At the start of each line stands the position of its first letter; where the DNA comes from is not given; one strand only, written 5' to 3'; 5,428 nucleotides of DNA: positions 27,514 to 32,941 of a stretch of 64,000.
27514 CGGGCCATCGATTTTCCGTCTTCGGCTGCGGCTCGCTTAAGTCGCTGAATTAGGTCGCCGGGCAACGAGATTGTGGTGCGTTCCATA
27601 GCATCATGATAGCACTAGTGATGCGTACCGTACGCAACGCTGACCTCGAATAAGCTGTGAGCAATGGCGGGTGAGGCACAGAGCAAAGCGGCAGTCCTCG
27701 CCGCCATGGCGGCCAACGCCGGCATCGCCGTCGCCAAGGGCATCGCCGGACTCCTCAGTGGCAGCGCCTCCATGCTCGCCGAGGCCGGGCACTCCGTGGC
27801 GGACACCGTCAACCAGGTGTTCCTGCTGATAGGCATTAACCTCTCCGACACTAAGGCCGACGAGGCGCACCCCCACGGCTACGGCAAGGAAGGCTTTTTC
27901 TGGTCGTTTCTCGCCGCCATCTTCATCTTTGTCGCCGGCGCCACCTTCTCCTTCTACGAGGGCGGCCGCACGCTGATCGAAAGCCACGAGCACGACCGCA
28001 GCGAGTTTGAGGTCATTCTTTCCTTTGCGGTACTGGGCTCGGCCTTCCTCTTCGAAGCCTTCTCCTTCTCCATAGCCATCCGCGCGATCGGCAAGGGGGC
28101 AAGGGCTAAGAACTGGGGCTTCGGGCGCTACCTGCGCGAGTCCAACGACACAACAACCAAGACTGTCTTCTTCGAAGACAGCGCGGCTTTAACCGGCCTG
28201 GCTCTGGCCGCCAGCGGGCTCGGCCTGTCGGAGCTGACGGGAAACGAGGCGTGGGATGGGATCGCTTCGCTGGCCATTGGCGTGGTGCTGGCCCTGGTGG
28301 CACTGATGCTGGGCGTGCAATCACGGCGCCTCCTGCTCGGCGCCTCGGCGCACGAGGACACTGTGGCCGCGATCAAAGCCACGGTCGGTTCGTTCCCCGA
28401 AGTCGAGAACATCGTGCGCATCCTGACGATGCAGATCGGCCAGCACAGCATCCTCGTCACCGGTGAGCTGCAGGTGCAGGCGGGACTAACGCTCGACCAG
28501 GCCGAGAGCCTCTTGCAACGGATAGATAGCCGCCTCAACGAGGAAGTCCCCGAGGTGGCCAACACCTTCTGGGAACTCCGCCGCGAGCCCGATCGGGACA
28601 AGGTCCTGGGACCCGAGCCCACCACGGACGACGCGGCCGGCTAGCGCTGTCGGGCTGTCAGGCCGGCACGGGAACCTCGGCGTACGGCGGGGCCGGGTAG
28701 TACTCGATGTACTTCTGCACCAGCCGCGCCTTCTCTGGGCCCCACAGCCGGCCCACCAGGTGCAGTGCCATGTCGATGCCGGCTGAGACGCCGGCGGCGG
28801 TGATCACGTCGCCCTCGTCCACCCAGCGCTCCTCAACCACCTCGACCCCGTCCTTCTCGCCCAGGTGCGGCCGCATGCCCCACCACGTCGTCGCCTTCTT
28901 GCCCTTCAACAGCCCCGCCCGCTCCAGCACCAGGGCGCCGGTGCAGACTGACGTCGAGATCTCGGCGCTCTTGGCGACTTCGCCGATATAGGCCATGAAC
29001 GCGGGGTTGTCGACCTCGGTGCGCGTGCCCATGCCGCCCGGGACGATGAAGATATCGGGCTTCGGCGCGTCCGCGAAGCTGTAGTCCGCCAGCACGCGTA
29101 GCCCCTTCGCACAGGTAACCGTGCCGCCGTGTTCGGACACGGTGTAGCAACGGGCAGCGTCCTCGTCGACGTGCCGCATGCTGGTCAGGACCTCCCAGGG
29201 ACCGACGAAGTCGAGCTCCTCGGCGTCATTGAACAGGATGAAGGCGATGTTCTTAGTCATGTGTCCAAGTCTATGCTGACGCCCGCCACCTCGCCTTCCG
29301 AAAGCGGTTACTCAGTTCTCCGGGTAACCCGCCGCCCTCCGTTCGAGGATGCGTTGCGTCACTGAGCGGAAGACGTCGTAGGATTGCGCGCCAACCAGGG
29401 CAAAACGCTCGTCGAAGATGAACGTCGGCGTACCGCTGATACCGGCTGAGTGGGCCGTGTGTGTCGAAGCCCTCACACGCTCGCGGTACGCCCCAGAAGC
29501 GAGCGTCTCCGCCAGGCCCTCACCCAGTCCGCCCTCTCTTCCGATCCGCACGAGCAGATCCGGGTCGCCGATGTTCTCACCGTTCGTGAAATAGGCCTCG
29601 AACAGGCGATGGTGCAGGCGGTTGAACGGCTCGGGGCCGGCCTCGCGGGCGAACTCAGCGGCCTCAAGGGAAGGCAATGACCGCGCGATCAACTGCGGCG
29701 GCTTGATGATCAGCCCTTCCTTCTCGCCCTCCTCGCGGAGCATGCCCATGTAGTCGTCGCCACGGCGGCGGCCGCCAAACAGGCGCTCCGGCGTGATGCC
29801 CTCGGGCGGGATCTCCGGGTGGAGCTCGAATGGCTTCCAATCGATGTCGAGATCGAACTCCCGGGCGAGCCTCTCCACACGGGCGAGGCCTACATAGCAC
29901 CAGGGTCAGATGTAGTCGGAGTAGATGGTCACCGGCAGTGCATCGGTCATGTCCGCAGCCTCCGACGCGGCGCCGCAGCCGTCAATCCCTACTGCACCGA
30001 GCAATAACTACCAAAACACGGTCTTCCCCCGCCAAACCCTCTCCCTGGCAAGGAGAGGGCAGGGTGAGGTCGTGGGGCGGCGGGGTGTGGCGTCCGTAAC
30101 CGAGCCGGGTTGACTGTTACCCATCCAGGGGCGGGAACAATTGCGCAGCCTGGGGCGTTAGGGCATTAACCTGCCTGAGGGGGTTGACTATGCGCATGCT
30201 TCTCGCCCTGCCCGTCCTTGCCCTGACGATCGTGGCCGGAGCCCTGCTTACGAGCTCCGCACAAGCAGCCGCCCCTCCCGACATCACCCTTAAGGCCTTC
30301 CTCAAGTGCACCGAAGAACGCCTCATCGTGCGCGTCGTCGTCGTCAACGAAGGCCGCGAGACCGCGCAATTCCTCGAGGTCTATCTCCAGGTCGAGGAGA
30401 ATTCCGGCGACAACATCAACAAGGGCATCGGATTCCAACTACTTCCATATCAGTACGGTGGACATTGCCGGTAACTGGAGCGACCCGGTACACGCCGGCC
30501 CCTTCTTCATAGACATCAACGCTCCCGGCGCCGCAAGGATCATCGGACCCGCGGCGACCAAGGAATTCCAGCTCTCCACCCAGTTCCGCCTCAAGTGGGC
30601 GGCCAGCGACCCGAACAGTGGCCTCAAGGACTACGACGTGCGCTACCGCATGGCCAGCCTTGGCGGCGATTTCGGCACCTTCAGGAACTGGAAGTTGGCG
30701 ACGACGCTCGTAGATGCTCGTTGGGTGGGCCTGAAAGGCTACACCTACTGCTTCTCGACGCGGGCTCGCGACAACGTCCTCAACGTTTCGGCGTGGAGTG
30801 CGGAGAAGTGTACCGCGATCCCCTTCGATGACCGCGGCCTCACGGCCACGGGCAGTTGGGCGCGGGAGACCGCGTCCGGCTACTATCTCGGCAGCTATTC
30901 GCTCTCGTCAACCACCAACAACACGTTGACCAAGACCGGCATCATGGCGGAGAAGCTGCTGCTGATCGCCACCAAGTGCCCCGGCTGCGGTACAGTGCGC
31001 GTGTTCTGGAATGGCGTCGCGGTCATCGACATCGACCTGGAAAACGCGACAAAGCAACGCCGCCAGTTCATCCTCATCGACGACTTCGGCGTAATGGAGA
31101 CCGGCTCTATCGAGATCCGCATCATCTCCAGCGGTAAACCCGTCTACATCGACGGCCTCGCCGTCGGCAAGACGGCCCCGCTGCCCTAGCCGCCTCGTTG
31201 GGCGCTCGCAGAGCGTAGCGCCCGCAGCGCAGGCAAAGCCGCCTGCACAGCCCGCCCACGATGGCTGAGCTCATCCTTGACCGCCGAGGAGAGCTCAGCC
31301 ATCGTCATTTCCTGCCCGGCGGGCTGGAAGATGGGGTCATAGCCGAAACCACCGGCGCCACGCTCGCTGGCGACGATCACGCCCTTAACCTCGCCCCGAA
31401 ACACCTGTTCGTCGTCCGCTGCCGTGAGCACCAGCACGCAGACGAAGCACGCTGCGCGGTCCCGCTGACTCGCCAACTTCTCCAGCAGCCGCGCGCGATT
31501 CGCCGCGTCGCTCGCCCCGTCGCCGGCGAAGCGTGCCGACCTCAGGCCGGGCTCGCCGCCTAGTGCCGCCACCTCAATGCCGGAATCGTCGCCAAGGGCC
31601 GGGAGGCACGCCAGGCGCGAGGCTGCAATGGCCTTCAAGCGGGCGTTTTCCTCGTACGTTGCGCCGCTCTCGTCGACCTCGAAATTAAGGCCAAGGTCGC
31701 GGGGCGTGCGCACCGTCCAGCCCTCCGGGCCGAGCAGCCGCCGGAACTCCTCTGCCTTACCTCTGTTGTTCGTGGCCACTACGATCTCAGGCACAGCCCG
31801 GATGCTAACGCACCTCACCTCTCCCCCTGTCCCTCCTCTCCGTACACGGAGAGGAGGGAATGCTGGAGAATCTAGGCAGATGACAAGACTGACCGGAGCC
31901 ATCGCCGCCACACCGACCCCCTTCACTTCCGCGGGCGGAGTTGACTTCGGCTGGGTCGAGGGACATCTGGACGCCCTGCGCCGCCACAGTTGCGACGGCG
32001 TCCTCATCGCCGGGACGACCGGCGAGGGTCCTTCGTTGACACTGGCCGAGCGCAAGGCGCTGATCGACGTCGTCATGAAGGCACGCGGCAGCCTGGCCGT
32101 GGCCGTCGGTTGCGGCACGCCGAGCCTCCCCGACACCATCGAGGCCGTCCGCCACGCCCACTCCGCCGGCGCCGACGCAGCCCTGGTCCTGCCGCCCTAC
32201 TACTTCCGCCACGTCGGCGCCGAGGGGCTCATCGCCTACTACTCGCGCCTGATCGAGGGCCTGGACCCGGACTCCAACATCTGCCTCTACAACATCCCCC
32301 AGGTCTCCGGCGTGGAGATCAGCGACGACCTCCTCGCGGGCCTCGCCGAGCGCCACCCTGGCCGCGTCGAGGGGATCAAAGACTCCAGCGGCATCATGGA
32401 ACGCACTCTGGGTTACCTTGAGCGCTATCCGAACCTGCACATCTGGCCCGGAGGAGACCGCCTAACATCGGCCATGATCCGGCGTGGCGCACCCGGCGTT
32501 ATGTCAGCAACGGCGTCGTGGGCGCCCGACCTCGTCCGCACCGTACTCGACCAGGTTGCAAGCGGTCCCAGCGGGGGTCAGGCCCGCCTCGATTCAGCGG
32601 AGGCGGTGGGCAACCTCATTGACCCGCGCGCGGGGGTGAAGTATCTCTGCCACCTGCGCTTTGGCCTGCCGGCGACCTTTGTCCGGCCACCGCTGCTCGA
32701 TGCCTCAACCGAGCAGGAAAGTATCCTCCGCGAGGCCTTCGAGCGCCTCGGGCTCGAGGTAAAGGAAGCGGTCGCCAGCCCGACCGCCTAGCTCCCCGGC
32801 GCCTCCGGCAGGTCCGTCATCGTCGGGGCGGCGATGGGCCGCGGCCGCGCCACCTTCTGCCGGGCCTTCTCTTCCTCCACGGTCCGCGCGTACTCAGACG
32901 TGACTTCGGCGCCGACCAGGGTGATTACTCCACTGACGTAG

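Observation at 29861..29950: In-frame TGA replacing the first Cys of the CxxC motif in a DsbA/FrnE-like oxidoreductase: candidate selenoprotein (UxxC)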

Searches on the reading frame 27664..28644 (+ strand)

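Call 32: search_protein_families(library=pfam, proteins=[window:27664-28644:+], max_evalue=0.00001)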
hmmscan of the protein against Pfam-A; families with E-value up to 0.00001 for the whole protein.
window:27664-28644:+ (326 aa): 2 families
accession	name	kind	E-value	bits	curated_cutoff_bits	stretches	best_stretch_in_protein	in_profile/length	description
PF01545.26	Cation_efflux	-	3.3e-34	118.8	26.6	1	12-225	2-198/198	Cation efflux family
PF16916.11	ZT_dimer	-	1.8e-06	28.3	26.7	1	230-299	2-69/78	Dimerisation domain of Zinc Transporter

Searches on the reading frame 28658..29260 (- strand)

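Call 32: search_protein_families(library=pfam, proteins=[window:28658-29260:-], max_evalue=0.00001)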
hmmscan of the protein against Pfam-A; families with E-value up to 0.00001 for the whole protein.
window:28658-29260:- (200 aa): 1 family
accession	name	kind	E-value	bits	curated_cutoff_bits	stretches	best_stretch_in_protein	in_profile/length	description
PF01965.30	DJ-1_PfpI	-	5.9e-33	114.5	26.6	1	3-169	1-163/165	DJ-1/PfpI family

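Call 62: search_protein_families(library=ncbifam, proteins=[window:28658-29260:-], max_evalue=0.001)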
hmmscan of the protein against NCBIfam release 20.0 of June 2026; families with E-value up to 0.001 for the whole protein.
window:28658-29260:- (200 aa): 6 families
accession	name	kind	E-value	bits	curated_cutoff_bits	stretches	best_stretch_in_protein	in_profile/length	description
NF006902.0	PRK09393.1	equivalog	2.9e-24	85.9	425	1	32-183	41-193/327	transcriptional regulator FtrA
TIGR01383.1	not_thiJ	equivalog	3.4e-19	69.3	131.25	1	7-182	4-178/180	DJ-1 family glyoxalase III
NF052371.1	TransRegGbdRPseu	equivalog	7.5e-19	68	480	1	36-178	51-193/365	choline metabolism transcriptional regulator GbdR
TIGR01382.1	PfpI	subfamily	4.3e-11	42.6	139.05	1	6-156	3-152/169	DJ-1/PfpI/YhbO family deglycase/protease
NF040823.1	deglyc_PfpI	equivalog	1.4e-09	38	330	1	9-154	4-147/166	deglycase PfpI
NF008605.0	PRK11574.1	equivalog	3.3e-09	36.8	252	1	42-182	39-182/196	protein deglycase YajL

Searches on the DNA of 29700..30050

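Call 8: search_rna_families(source=window, start=29700, end=30050, threshold=evalue, max_evalue=10)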
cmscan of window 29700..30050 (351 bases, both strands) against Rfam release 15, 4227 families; matches with E-value up to 10: 1.
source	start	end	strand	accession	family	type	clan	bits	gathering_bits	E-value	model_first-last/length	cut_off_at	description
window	29790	29853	+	RF01532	TB10Cs3H2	Gene; snRNA; snoRNA; HACA-box;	-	19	45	0.47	1-69/69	no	Trypanosomatid snoRNA TB10Cs3H2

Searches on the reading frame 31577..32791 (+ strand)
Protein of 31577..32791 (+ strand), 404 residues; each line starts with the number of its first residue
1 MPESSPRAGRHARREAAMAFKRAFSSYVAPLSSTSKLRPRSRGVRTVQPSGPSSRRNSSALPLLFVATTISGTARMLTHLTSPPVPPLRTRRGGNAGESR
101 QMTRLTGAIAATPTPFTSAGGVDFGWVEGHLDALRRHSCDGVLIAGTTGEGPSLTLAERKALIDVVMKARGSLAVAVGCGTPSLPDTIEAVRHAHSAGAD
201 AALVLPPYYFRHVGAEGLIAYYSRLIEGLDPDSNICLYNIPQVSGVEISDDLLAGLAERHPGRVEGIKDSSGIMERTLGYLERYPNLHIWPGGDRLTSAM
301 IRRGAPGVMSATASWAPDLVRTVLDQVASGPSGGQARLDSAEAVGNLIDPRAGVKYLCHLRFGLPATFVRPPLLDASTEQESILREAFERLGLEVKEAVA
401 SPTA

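Call 32: search_protein_families(library=pfam, proteins=[window:31577-32791:+], max_evalue=0.00001)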
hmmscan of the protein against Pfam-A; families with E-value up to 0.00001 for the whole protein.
window:31577-32791:+ (404 aa): 1 family
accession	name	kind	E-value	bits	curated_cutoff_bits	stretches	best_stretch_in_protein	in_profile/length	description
PF00701.28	DHDPS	-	6e-40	137.2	22.1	1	105-387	2-285/289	Dihydrodipicolinate synthetase family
